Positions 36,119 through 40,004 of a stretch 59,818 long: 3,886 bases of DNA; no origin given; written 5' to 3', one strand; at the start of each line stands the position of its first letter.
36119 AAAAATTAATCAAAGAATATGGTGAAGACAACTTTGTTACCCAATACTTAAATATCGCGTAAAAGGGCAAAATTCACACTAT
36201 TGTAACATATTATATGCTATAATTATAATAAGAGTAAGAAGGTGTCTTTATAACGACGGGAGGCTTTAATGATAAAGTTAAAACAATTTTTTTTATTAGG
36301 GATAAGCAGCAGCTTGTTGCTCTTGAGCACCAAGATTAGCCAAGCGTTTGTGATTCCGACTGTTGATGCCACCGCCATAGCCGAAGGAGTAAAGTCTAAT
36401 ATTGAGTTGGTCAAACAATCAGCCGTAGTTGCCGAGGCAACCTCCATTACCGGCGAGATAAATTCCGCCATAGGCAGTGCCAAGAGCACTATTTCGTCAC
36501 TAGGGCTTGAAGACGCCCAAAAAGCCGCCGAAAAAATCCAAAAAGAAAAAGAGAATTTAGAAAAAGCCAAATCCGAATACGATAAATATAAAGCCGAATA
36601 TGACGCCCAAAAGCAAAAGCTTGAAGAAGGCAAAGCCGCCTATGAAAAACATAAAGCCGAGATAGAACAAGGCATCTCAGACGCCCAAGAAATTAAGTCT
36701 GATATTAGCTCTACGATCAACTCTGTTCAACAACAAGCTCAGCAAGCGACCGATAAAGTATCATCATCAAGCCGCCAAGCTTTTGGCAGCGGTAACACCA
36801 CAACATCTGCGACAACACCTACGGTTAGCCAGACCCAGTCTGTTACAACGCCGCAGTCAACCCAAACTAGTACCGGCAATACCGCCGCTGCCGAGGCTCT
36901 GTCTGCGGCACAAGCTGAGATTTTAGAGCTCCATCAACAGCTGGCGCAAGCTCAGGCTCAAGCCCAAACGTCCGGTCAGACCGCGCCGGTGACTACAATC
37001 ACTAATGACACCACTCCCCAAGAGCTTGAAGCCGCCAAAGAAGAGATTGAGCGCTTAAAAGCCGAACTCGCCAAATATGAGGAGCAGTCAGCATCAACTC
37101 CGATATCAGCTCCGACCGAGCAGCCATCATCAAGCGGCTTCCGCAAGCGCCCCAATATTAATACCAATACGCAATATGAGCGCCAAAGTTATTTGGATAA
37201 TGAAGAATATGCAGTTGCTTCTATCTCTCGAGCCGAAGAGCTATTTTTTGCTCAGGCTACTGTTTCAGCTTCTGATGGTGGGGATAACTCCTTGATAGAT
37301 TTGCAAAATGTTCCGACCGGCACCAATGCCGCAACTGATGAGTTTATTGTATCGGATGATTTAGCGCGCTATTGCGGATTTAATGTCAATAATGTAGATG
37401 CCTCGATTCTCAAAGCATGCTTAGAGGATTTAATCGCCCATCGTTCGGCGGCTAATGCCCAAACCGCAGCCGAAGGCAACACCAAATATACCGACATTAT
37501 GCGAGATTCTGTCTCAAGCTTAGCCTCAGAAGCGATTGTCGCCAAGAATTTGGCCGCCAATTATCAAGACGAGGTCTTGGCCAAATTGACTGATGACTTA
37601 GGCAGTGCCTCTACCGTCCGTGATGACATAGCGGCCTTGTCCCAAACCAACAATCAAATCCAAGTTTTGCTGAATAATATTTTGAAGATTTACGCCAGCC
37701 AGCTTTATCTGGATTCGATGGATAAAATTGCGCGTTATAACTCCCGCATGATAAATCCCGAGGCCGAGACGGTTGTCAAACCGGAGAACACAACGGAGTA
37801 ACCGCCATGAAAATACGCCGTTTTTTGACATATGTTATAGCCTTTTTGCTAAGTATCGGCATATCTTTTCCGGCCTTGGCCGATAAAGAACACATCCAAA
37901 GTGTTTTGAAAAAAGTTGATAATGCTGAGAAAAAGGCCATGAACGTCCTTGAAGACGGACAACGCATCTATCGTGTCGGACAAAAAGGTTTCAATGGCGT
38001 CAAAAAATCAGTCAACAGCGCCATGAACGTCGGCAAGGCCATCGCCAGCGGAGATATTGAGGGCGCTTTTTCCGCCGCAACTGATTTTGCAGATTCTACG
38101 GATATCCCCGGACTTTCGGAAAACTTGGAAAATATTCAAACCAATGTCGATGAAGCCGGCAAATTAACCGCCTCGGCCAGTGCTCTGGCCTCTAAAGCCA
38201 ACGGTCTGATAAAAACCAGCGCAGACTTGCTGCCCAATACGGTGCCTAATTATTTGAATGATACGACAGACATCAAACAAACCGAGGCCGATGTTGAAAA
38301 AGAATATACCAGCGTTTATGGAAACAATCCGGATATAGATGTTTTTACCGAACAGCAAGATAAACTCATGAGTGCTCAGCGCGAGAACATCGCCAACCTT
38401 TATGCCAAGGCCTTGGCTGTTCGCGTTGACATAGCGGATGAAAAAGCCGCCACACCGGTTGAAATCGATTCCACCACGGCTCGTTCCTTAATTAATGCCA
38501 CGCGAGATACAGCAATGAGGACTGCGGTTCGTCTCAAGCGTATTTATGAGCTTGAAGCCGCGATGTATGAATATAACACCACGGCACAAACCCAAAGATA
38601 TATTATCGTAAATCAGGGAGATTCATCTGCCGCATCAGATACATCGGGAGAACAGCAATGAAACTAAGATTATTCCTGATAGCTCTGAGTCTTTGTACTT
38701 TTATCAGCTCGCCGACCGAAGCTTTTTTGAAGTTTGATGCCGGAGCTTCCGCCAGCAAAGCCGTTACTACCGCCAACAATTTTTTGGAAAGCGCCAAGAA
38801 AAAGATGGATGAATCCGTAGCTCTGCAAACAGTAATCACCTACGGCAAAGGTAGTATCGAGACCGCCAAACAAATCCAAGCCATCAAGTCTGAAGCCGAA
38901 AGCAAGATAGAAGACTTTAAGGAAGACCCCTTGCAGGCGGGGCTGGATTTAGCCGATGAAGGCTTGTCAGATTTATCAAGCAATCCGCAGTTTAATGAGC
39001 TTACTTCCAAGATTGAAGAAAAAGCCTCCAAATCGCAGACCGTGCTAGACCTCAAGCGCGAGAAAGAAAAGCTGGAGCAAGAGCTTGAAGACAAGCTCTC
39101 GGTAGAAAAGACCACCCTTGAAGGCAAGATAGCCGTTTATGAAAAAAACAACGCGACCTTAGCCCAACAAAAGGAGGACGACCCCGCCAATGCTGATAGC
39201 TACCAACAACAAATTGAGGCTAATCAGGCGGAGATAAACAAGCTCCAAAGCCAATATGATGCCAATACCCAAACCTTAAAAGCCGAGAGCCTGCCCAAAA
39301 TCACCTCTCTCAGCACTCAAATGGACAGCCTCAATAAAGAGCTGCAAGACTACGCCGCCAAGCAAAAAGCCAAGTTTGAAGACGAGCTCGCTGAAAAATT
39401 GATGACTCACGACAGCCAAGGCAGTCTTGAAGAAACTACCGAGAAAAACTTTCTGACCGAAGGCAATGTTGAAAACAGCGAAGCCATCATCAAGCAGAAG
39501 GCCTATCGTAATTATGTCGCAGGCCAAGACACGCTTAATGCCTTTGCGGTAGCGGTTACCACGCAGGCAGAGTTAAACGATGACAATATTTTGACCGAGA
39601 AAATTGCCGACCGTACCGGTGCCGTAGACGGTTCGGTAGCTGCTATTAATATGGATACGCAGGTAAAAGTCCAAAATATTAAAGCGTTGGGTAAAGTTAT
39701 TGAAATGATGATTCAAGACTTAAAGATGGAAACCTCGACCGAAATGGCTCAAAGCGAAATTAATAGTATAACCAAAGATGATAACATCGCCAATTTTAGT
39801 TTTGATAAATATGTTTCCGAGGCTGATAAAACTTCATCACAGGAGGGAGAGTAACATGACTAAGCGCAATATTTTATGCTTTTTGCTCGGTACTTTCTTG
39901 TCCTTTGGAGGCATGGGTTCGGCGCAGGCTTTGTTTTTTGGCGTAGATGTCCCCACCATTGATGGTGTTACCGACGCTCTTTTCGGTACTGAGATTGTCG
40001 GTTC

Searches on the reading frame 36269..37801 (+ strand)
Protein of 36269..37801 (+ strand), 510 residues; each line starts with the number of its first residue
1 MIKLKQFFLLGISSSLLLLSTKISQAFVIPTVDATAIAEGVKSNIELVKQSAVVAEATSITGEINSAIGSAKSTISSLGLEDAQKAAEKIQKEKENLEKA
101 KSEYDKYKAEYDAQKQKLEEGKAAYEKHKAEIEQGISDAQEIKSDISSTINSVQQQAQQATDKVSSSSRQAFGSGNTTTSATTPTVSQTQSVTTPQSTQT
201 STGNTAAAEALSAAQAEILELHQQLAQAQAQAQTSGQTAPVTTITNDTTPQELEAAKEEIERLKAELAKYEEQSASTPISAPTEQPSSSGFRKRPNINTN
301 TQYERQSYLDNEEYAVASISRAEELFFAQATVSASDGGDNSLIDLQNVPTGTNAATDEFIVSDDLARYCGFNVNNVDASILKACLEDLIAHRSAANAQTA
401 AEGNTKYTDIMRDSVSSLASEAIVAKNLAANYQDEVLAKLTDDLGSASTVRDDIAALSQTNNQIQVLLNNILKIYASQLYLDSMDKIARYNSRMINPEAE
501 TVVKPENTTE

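Call 3: search_protein_families(library=pfam, proteins=[window:36269-37801:+], max_evalue=0.01)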
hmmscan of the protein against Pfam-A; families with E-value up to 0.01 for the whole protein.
window:36269-37801:+ (510 aa): 2 families
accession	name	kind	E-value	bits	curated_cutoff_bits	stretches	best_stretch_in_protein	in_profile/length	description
PF13851.11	GAS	-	1.4e-05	25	32.3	1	78-158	61-141/200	Growth-arrest specific micro-tubule binding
PF06785.16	UPF0242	-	0.0051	17.3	33.5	1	79-165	81-160/194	Uncharacterised protein family (UPF0242) N-terminus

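Call 5: search_protein_families(library=ncbifam, proteins=[window:36269-37801:+], max_evalue=0.01)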
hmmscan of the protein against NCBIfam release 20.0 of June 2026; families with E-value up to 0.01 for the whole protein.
window:36269-37801:+ (510 aa): 6 families
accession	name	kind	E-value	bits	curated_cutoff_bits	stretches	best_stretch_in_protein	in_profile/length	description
TIGR02168.1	SMC_prok_B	equivalog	7.9e-06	23.9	567.35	1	34-275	626-871/1181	chromosome segregation protein SMC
TIGR02169.1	SMC_prok_A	equivalog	5.7e-05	21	729.4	1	62-274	298-507/1165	chromosome segregation protein SMC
NF041034.1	Rad50_Sulf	equivalog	0.00069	17.6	1000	1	63-157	308-401/872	DNA double-strand break repair ATPase Rad50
TIGR04527.1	mycoplas_twoTM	subfamily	0.00088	19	125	1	59-167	44-133/248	MG_279/MG_280 family protein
NF038350.1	taxis_HmpF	equivalog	0.0026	16.2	200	1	80-272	119-309/553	pilus motility taxis protein HmpF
NF047368.1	collar_FlbB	equivalog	0.0071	16.1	110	1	47-149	26-128/193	periplasmic-type flagellar collar protein FlbB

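Call 30: search_solved_structures(query=A1, max_evalue=10)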
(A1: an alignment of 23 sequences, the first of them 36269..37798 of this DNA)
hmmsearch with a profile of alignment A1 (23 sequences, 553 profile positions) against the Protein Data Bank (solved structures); distinct sequences matched with E-value up to 10: 61 (the best 60 are shown).
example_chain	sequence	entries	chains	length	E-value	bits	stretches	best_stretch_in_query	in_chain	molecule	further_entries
4tql_A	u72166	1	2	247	0.0021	20.2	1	78-181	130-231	Three helix bundle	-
9w9h_A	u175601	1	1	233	0.0043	19.1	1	90-234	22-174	Kinesin-like protein KIF3A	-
3haj_A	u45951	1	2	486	0.0074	18.4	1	97-264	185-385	human PACSIN2 F-BAR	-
2i1j_A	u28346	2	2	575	0.0076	18.3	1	81-260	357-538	Moesin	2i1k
3aco_A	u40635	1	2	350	0.0084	18.2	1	97-173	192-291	Protein kinase C and casein kinase substrate in neurons protein 2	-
3q0k_A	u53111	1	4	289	0.015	17.3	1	97-171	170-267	Protein kinase C and casein kinase substrate in neurons protein 2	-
3lll_A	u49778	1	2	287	0.022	16.8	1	97-171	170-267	Protein kinase C and casein kinase substrate in neurons protein 2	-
3abh_A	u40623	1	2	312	0.023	16.7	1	97-171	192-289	Protein kinase C and casein kinase substrate in neurons protein 2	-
4zry_B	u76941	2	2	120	0.026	16.5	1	127-203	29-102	Keratin, type II cytoskeletal 1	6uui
6zz6_B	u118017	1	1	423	0.033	16.2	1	82-191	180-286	Structural maintenance of chromosomes protein 3,Structural maintenance of chromosomes prot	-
5m48_A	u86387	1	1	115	0.045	15.8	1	81-170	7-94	Regulator of Ty1 transposition protein 103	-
5wjb_A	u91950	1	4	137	0.072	15.1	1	87-173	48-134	Capsid assembly scaffolding protein,Myosin-7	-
28op_U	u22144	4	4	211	0.074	15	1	71-207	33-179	Centromere protein U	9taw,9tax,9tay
6zff_A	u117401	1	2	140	0.078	15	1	96-181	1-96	DNA double-strand break repair Rad50 ATPase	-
6snr_A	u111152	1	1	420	0.083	14.9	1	95-155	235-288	Lipid II:glycine glycyltransferase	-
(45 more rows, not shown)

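Call 31: search_protein_families(library=pfam, alignment_id=A1, max_evalue=1)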
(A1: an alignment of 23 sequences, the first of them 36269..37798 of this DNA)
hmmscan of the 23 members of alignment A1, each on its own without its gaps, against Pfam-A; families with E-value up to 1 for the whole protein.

A. member 1, window:36269-37798:+ (510 aa): 9 families
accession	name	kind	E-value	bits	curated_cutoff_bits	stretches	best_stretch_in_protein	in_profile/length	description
PF13851.11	GAS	-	1.4e-05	25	32.3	1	78-158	61-141/200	Growth-arrest specific micro-tubule binding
PF06785.16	UPF0242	-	0.0051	17.3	33.5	1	79-165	81-160/194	Uncharacterised protein family (UPF0242) N-terminus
PF20237.3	DUF6594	-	0.053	13.8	30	1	208-292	25-106/238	Family of unknown function (DUF6594)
PF18504.6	Csm1_N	-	0.17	12.7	26.3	1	246-276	29-59/70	Csm1 N-terminal domain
PF07926.17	TPR_MLP1_2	-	0.21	12.1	36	1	85-149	54-118/129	TPR/MLP1/MLP2-like protein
PF05299.18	Peptidase_M61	-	0.22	12.3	22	1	105-178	27-100/118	M61 glycyl aminopeptidase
PF01025.24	GrpE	-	0.23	11.5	25.8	1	82-134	5-57/165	GrpE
PF04615.18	Utp14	-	0.68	8.9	30.2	1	85-307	326-553/731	Utp14 protein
PF21007.2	FBF1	-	0.99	8.3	45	0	80-314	299-517/524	Fas-binding factor 1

B. families by the number of members that match (of 23 scanned): 119 families (the first 25 are shown)
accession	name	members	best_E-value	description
PF13851.11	GAS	13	1.3e-06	Growth-arrest specific micro-tubule binding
PF06785.16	UPF0242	12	1.6e-06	Uncharacterised protein family (UPF0242) N-terminus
PF07926.17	TPR_MLP1_2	7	0.00028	TPR/MLP1/MLP2-like protein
PF11839.13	Alanine_zipper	6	0.00024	Alanine-zipper, major outer membrane lipoprotein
PF00038.26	Filament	5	0.0018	Intermediate filament protein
PF20492.3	ERM_helical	4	0.00048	Ezrin/radixin/moesin, alpha-helical domain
PF02601.20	Exonuc_VII_L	4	0.0013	Exonuclease VII, large subunit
PF06818.20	Fez1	4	0.019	Fez1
PF21007.2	FBF1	3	6.4e-07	Fas-binding factor 1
PF23067.1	MG280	3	0.00025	Uncharacterised protein MG280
PF03961.19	FapA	3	0.0073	Flagellar Assembly Protein A beta solenoid domain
PF13863.11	DUF4200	3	0.015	Domain of unknown function (DUF4200)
PF20237.3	DUF6594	3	0.033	Family of unknown function (DUF6594)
PF05335.18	DUF745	2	0.00066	Protein of unknown function (DUF745)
PF01923.23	Cob_adeno_trans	2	0.0014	Cobalamin adenosyltransferase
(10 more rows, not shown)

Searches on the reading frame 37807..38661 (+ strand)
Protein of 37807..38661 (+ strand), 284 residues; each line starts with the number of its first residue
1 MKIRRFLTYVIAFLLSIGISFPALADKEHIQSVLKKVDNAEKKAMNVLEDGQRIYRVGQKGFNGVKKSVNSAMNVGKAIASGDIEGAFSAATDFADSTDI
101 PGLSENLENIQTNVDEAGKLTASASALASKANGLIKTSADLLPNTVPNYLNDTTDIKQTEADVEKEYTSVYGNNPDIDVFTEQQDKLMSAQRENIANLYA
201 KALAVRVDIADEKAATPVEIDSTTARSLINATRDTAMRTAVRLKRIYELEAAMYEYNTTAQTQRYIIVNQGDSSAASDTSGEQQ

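Call 3: search_protein_families(library=pfam, proteins=[window:37807-38661:+], max_evalue=0.01)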
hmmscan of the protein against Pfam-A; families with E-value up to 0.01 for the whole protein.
window:37807-38661:+ (284 aa): 0 families

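Call 5: search_protein_families(library=ncbifam, proteins=[window:37807-38661:+], max_evalue=0.01)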
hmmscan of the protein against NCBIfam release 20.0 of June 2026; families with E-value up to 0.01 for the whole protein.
window:37807-38661:+ (284 aa): 0 families

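Call 110: search_protein_families(library=pfam, proteins=[window:37807-38658:+], max_evalue=1)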
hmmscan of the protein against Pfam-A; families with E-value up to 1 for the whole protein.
window:37807-38658:+ (284 aa): 3 families
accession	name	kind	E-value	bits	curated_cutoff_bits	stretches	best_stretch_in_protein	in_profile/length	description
PF20130.4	DUF6520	-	0.084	13.7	25.4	1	1-31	1-31/83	Family of unknown function (DUF6520)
PF12500.13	TRSP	-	0.097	13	25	1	208-268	49-110/128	TRSP domain C terminus to PRTase_2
PF10303.14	DUF2408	-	0.11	13.5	25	1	96-172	34-108/130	Protein of unknown function (DUF2408)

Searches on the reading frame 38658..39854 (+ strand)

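Call 3: search_protein_families(library=pfam, proteins=[window:38658-39854:+], max_evalue=0.01)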
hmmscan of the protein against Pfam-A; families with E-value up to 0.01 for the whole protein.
window:38658-39854:+ (398 aa): 1 family
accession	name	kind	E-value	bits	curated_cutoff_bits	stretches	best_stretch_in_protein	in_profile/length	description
PF07352.17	Phage_Mu_Gam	-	0.00081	19.8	28.3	1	179-266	4-89/149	Bacteriophage Mu Gam like protein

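Call 5: search_protein_families(library=ncbifam, proteins=[window:38658-39854:+], max_evalue=0.01)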
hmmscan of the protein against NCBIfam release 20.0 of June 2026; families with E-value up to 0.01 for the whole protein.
window:38658-39854:+ (398 aa): 0 families

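Call 110: search_protein_families(library=pfam, proteins=[window:38658-39851:+], max_evalue=1)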
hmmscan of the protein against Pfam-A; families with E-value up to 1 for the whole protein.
window:38658-39851:+ (398 aa): 6 families
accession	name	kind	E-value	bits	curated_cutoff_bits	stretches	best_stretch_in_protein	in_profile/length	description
PF07352.17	Phage_Mu_Gam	-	0.00081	19.8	28.3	1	179-266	4-89/149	Bacteriophage Mu Gam like protein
PF25220.1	Sororin_C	-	0.023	15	27.4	1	228-242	1-15/24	Sororin C-terminal region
PF17214.9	KH_TffA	-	0.1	13.1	22.6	1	133-172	5-45/68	Transcription termination factor FttA, KH domain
PF24609.1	IQ_SCN5A_C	-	0.14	12.2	27.7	1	276-288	12-24/35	SCN5A-like, C-terminal IQ motif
PF14197.11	Cep57_CLD_2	-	0.32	11.6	27.1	0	180-232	13-64/67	Centrosome localisation domain of PPC89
PF03141.22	Methyltransf_29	-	0.58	9.1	23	1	129-301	227-384/506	Putative S-adenosyl-L-methionine-dependent methyltransferase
